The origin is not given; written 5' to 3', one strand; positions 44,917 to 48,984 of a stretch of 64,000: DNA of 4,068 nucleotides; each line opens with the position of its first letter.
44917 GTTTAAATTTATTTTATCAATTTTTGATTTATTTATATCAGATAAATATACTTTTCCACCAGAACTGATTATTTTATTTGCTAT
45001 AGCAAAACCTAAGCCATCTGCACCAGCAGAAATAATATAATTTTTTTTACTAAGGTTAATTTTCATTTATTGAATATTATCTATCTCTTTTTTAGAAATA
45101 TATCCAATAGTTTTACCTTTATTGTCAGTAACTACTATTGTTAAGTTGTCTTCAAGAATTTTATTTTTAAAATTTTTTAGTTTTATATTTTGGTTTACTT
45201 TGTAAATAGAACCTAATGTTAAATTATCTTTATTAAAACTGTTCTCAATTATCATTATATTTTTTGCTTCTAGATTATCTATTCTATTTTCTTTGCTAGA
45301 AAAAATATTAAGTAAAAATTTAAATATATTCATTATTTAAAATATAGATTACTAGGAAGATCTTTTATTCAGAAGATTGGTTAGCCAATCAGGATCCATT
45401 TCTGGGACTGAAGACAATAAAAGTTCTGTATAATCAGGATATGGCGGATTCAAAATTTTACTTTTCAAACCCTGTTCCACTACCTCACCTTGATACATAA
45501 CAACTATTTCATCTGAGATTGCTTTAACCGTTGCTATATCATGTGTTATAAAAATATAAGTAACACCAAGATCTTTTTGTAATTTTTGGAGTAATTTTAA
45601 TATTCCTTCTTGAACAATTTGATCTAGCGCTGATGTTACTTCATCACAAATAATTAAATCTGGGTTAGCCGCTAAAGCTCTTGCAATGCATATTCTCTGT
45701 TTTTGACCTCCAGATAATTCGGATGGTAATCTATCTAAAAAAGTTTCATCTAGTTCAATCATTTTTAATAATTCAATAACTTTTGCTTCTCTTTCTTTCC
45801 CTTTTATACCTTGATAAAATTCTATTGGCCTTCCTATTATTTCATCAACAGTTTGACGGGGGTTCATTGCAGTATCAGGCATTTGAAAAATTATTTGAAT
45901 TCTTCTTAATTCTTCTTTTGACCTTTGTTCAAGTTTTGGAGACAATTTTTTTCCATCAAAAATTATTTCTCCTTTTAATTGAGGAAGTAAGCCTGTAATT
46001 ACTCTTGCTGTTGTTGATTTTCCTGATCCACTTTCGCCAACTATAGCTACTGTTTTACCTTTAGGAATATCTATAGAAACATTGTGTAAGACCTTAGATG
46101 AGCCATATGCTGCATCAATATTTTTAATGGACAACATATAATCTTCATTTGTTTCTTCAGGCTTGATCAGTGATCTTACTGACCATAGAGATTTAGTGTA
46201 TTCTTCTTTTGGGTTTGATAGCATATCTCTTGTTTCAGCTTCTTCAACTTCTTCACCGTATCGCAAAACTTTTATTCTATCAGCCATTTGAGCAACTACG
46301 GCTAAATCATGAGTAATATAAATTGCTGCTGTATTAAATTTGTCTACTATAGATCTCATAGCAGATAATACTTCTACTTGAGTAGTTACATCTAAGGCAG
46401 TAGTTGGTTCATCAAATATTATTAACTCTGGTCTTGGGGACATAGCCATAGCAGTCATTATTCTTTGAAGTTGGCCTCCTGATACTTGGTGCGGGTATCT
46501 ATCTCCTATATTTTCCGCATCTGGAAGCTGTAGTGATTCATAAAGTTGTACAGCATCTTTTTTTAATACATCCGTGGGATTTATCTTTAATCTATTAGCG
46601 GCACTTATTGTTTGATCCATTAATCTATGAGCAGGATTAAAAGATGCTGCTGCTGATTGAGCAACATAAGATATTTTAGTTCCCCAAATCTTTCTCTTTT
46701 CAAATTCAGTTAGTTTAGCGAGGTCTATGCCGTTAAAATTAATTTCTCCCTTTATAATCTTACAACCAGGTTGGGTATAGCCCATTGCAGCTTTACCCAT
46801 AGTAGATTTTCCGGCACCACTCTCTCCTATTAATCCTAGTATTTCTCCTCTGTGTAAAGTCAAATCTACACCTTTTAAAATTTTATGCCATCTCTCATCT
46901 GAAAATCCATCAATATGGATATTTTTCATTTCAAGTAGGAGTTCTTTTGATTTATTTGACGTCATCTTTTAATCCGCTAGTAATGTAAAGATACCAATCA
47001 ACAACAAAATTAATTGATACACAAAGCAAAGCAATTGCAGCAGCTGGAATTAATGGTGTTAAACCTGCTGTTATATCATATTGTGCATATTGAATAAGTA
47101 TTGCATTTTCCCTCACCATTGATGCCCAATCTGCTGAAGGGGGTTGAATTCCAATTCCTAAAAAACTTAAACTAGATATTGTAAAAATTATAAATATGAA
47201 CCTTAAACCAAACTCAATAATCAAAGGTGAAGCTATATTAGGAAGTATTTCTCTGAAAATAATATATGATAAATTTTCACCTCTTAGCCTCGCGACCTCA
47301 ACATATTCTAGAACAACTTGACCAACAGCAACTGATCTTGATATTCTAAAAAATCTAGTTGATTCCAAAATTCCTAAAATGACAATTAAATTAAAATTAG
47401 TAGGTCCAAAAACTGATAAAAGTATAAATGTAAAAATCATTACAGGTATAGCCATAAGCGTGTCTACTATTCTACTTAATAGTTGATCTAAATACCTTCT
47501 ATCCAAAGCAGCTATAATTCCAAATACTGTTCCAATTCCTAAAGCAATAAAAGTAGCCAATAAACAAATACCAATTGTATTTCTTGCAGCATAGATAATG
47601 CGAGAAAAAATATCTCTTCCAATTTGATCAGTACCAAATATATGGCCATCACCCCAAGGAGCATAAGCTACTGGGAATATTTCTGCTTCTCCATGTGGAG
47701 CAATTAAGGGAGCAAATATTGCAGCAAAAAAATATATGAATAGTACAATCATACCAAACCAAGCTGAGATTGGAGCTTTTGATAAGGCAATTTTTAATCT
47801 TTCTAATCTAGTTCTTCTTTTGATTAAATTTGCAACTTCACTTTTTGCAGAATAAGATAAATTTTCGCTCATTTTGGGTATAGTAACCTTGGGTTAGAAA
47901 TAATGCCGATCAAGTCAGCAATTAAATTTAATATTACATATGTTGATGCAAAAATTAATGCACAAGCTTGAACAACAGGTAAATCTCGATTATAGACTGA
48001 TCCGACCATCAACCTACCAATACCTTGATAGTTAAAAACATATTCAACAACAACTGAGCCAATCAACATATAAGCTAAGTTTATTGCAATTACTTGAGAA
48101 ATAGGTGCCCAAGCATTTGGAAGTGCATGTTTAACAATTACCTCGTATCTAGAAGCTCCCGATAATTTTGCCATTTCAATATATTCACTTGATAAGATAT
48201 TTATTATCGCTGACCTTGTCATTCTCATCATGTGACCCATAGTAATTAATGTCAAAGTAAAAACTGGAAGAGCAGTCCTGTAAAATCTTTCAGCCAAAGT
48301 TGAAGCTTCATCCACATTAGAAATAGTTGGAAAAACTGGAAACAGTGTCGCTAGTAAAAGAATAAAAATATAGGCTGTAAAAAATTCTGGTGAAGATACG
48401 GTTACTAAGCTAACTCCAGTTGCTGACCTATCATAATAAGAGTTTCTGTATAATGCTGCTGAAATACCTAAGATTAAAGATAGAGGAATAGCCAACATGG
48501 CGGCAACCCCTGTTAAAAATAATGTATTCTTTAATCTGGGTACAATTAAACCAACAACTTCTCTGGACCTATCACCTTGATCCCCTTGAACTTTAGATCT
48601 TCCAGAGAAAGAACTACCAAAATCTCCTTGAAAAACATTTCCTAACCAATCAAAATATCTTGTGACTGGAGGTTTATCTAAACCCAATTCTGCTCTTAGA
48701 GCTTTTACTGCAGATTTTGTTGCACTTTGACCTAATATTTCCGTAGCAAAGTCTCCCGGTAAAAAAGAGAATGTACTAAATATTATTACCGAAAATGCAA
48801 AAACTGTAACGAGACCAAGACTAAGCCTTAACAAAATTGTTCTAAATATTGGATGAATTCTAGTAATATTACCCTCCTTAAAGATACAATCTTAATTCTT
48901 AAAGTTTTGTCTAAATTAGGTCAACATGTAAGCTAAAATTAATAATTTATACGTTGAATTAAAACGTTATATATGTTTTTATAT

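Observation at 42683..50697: Dpp-type ABC importer operon hard-wired to GMC and SDR oxidoreductases, with a divergent Tat-signal binding protein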

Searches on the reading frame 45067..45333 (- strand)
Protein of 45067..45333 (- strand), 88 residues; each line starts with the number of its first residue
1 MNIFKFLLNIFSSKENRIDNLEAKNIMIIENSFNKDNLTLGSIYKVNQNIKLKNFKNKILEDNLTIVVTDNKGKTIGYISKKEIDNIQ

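Call 4: search_protein_families(library=pfam, proteins=[window:45067-45333:-])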
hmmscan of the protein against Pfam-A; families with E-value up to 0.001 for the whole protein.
window:45067-45333:- (88 aa): 0 families

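Call 5: search_protein_families(library=ncbifam, proteins=[window:45067-45333:-])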
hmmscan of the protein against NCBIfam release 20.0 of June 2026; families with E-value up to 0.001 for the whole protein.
window:45067-45333:- (88 aa): 0 families

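Call 30: search_protein_families(library=pfam, proteins=[window:45067-45333:-], max_evalue=10)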
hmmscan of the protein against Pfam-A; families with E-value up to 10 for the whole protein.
window:45067-45333:- (88 aa): 2 families
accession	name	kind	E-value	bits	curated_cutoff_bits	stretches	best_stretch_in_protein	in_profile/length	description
PF18719.7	ArlS_N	-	0.02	15.5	27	1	29-82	20-79/140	ArlS sensor domain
PF00571.33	CBS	-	0.045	14.5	24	1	46-84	12-51/57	CBS domain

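Call 76: predict_structure(protein=window:45067-45333:-)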
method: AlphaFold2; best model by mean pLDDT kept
length: 88 residues; sequences in the alignment: 1
mean_pLDDT: 49.2   pTM: 0.30
mean pLDDT of the five models: 49.2, 47.6, 43.9, 43.0, 38.6
residues with pLDDT >= 90: 0; 70-90: 0; 50-70: 44; < 50: 44
segments of 3 or more residues with pLDDT < 50: 1-25, 30-33, 37-40, 47-49, 69-71
pLDDT, mean of each block of 10 residues (from residue 1): 35 41 49 49 49 53 55 56 57
secondary structure, 60 per line:
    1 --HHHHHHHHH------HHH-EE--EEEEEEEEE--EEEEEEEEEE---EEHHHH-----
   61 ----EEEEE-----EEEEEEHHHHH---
elements in order: H3-11 E26-34 E37-46 H52-55 E65-69 E75-80 H81-85

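Call 100: search_protein_representatives(protein=window:45067-45333:-)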
Query: 88 residues. Proteins with E-value up to 0.001 (for the whole library): 20; up to 1e-10: 9; up to 1e-30: 1. The best 20 are listed.
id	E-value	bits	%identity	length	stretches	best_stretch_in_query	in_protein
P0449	1.6e-40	152.3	97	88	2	35-88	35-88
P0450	1.2e-25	105.1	69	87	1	1-86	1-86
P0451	6.5e-24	99.6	92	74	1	1-59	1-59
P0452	7.5e-21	89.8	90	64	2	48-88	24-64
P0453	8.0e-17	77.0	70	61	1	27-86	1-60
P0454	3.4e-12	62.3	53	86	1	1-79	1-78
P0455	6.4e-12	61.4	39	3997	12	16-43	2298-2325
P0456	2.4e-11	59.6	47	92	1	16-87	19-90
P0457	1.0e-10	57.6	64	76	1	27-76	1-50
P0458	2.7e-10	56.2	42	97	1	4-86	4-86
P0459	1.2e-08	51.0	41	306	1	10-84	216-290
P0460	1.7e-08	50.6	88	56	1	56-88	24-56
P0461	2.2e-08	50.2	39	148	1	10-84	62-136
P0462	2.5e-07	46.8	82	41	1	1-33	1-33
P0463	2.1e-06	43.9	66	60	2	1-40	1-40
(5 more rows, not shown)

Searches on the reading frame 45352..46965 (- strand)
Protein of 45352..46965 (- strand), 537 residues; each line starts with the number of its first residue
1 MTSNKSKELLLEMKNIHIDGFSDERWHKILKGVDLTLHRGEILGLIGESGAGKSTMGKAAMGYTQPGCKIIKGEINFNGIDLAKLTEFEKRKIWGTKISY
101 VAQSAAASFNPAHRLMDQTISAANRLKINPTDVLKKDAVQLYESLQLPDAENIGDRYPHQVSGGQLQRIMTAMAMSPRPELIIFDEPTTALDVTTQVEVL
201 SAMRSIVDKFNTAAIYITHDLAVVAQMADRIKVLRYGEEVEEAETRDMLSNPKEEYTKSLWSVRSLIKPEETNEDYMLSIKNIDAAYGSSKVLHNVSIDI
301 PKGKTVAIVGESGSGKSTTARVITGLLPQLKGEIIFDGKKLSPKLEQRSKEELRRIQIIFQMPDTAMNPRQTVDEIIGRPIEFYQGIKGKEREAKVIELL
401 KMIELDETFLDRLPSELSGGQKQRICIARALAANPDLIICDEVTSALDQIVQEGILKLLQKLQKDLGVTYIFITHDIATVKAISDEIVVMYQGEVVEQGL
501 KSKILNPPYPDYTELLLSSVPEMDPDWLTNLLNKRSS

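Call 4: search_protein_families(library=pfam, proteins=[window:45352-46965:-])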
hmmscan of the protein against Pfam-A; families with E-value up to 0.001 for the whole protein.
window:45352-46965:- (537 aa): 13 families
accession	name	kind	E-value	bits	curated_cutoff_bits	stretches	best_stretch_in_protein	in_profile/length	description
PF00005.33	ABC_tran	-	6.9e-62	208.5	25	2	293-445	1-137/137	ABC transporter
PF02463.25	SMC_N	-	2.5e-13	50.4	40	1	303-492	24-213/220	RecF/RecN/SMC N terminal domain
PF08352.17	oligo_HPY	-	9.4e-10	39.2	27.1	1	496-528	1-33/65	Oligopeptide/dipeptide transporter, C-terminal region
PF13401.12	AAA_22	-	4.8e-08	33.8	27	1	306-473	8-121/130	AAA domain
PF13555.12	AAA_29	-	3.3e-07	30.4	27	0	294-318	13-37/61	P-loop containing region of AAA domain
PF13304.12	AAA_21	-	3.5e-07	31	27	0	109-224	179-303/304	AAA domain, putative AbiEii toxin, Type IV TA system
PF03193.22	RsgA_GTPase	-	2.8e-05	24.5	30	0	302-326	105-129/174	RsgA GTPase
PF20703.3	nSTAND1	-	3e-05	24.3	27.1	0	293-340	23-60/379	Novel STAND NTPase 1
PF13476.12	AAA_23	-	0.00023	22.3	27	0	279-366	3-85/201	AAA domain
PF13191.12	AAA_16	-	0.00023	22.1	32.6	0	303-324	24-45/167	AAA ATPase domain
PF13481.12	AAA_25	-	0.00038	20.6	27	0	300-320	30-50/195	AAA domain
PF01935.23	DUF87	-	0.00048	20.7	23.2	1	296-334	14-55/220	Helicase HerA, central domain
PF12846.13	AAA_10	-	0.00056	19.5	27.5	0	305-359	23-78/362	AAA-like domain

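Call 5: search_protein_families(library=ncbifam, proteins=[window:45352-46965:-])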
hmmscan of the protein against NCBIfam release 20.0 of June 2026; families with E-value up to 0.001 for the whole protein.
window:45352-46965:- (537 aa): 192 families (the best 25 are shown)
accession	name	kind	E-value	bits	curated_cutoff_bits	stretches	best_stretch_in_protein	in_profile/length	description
TIGR02769.1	nickel_nikE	equivalog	1.1e-120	402.1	332.55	2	285-506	19-240/265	nickel import ATP-binding protein NikE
NF011713.0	PRK15134.1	equivalog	1.2e-116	390.5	834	1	9-517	4-526/529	microcin C ABC transporter ATP-binding protein YejF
NF047578.1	opine_ATP_CntD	equivalog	3.4e-116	387.1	380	2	11-267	3-256/266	staphylopine uptake ABC transporter ATP-binding protein CntD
NF047576.1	opine_ATP_CntF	equivalog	4.5e-116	386.7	385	2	11-267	3-256/264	staphylopine uptake ABC transporter ATP-binding protein CntF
NF008453.0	PRK11308.1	subfamily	1.2e-115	386.4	408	2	289-526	34-271/334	dipeptide ABC transporter ATP-binding protein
NF007613.0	PRK10261.1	equivalog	3.5e-113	379.2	1077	2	293-526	340-573/623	glutathione ABC transporter ATP-binding protein GsiA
NF011659.0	PRK15079.1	equivalog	2.1e-112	375.2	540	2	291-527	38-275/334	murein tripeptide/oligopeptide ABC transporter ATP binding protein OppF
TIGR02770.1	nickel_nikD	equivalog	3.5e-112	373.4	318.7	2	31-263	3-228/230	nickel import ATP-binding protein NikD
NF007739.0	PRK10419.1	subfamily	2.3e-111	371.6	354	2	281-499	16-234/268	nickel ABC transporter ATP-binding protein NikE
NF043071.1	DppF_dipep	equivalog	1.3e-102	343.6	660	2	290-526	36-272/331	dipeptide ABC transporter ATP-binding subunit DppF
NF008246.0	PRK11022.1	equivalog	2.8e-101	338.9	541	2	11-261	4-254/326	dipeptide ABC transporter ATP-binding protein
NF007010.1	PRK09473.1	subfamily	1.3e-96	323.1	575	2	10-263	1-253/318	oligopeptide ABC transporter ATP-binding protein OppD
NF043078.1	MMSYN1_0168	equivalog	9e-96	321.9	800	4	395-527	472-604/649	oligopeptide ABC transporter ATP-binding protein OppF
NF043079.1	MMSYN1_0167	equivalog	5.9e-93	312.5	740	4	355-523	307-477/561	oligopeptide ABC transporter ATP-binding protein OppD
TIGR01186.1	proV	subfamily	1.7e-90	303.8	326.6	2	287-518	3-231/363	betaine/proline/choline family ABC transporter ATP-binding protein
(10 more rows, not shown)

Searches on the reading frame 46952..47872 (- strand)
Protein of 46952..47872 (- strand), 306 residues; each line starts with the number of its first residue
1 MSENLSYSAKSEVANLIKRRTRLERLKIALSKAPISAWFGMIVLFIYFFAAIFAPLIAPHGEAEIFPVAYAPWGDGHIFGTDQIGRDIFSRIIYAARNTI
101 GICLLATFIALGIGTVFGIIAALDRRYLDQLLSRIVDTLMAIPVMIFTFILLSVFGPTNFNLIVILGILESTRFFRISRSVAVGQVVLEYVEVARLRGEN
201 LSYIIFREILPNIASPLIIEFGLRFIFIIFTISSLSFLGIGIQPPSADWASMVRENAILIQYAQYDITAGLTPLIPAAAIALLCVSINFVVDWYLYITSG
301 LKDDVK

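Call 4: search_protein_families(library=pfam, proteins=[window:46952-47872:-])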
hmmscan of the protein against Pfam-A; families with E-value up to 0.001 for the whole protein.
window:46952-47872:- (306 aa): 2 families
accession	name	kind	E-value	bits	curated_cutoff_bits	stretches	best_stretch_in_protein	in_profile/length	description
PF00528.27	BPD_transp_1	-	3.5e-28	99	26.4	1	114-296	1-176/184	Binding-protein-dependent transport system inner membrane component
PF12911.12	OppC_N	-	7.9e-05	22.9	23.9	1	37-66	16-45/53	N-terminal TM domain of oligopeptide transport permease C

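Call 5: search_protein_families(library=ncbifam, proteins=[window:46952-47872:-])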
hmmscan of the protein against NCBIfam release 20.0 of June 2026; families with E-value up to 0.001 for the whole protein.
window:46952-47872:- (306 aa): 19 families
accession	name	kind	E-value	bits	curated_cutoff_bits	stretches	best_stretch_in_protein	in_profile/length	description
NF045473.1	Opp1C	equivalog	8.6e-52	176.2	350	1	37-291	7-263/267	nickel/cobalt ABC transporter permease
NF045474.1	Opp2C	equivalog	4e-49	167.3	300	1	76-292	19-229/236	nickel transporter permease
NF045476.1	Opp4C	equivalog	5.1e-47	160.5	350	1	37-292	16-269/278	oligopeptide ABC transporter permease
TIGR02790.1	nickel_nikC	equivalog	1.2e-45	156.1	358.45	1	39-284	3-250/258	nickel ABC transporter permease subunit NikC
NF008160.0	PRK10913.1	equivalog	1.1e-40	139.9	483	1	36-283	31-286/300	dipeptide ABC transporter permease DppC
NF007376.0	PRK09881.1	equivalog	1.1e-37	129.6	434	1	11-290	8-281/298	D,D-dipeptide ABC transporter permease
NF047573.1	opine_perm_CntC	exception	4.9e-37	127.8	440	1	37-292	11-268/271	staphylopine uptake ABC transporter permease subunit CntC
NF007738.0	PRK10417.1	equivalog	5.1e-36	124.6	335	1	38-292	12-261/277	nickel ABC transporter permease subunit NikC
NF011662.0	PRK15082.1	equivalog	6.6e-36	124.2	484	1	26-292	29-290/303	glutathione ABC transporter permease GsiD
NF045475.1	Opp3C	equivalog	5.7e-32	111.1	450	1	77-292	108-317/328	oligopeptide ABC transporter permease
NF011691.0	PRK15111.1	equivalog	2.2e-30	106.3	379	1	39-292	34-285/296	putrescine export ABC transporter permease SapC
NF011935.0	PRK15406.1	equivalog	2.6e-24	86.5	433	1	40-292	42-291/302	oligopeptide ABC transporter permease OppC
NF043080.1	MMSYN1_0166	equivalog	2e-18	66.4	370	1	40-287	43-290/307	oligopeptide ABC transporter permease OppC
NF011596.0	PRK15021.1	subfamily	1.4e-12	47.4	439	1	77-272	121-316/341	microcin C ABC transporter permease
NF045470.1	Opp2B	equivalog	2.5e-07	30.2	350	1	85-229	80-239/300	nickel ABC transporter permease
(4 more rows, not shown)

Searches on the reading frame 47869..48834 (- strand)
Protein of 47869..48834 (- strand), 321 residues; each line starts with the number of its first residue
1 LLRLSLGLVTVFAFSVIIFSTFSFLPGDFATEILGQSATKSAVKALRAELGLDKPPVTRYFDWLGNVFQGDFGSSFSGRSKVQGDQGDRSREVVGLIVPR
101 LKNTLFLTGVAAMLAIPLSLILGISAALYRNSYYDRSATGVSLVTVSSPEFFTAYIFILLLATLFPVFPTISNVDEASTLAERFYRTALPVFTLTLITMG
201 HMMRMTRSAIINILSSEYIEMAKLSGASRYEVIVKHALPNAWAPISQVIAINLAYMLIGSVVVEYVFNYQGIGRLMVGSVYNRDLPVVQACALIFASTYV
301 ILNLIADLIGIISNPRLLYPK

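Call 4: search_protein_families(library=pfam, proteins=[window:47869-48834:-])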
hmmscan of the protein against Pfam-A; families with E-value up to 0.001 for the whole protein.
window:47869-48834:- (321 aa): 2 families
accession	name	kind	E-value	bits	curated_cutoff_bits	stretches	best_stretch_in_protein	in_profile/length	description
PF00528.27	BPD_transp_1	-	1.6e-33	116.4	26.4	1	120-317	2-182/184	Binding-protein-dependent transport system inner membrane component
PF19300.4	BPD_transp_1_N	-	3.2e-10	40.6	23.8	1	6-107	11-113/114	Binding-prot-dependent transport system membrane comp, N-term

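Call 5: search_protein_families(library=ncbifam, proteins=[window:47869-48834:-])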
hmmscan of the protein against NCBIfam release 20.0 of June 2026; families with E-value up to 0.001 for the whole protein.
window:47869-48834:- (321 aa): 23 families
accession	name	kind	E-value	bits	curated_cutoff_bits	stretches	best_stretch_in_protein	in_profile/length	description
NF045470.1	Opp2B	equivalog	2.3e-66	224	350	1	7-317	5-299/300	nickel ABC transporter permease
NF045469.1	Opp1B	equivalog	9e-58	196.2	380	1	8-317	13-306/307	nickel/cobalt ABC transporter permease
NF045472.1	Opp4B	equivalog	3.3e-53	181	450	1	3-317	8-318/319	oligopeptide ABC transporter permease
NF011661.0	PRK15081.1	equivalog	5.7e-53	180.4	463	1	5-319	9-305/306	glutathione ABC transporter permease GsiC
TIGR02789.1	nickel_nikB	equivalog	2.5e-51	174.9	447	1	3-316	8-305/314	nickel ABC transporter permease subunit NikB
NF045471.1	Opp3B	equivalog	1.9e-47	162.2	480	1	3-317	8-302/308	oligopeptide ABC transporter permease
NF007677.0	PRK10352.1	equivalog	3.9e-47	160.8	433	1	3-317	8-306/314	nickel ABC transporter permease subunit NikB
NF008161.0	PRK10914.1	equivalog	1.4e-45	155.9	590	2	185-318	203-336/339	dipeptide ABC transporter permease DppB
NF007008.0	PRK09471.1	equivalog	1.7e-33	116.4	388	1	8-319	13-306/306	oligopeptide ABC transporter permease OppB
NF043081.1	MMSYN1_0165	equivalog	4.1e-24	85.3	350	1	90-317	164-384/388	oligopeptide ABC transporter permease OppB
NF011690.0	PRK15110.1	equivalog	9.3e-24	84.4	432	1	187-315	183-311/321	putrescine export ABC transporter permease SapB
NF011712.0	PRK15133.1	subfamily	4.2e-19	68.7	445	1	44-317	87-359/364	microcin C ABC transporter permease YejB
NF045476.1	Opp4C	equivalog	1.2e-08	34.5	350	1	159-273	113-222/278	oligopeptide ABC transporter permease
NF045473.1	Opp1C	equivalog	2.3e-08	33.8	350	1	194-258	137-201/267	nickel/cobalt ABC transporter permease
NF045474.1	Opp2C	equivalog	9.5e-08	31.9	300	1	191-260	106-175/236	nickel transporter permease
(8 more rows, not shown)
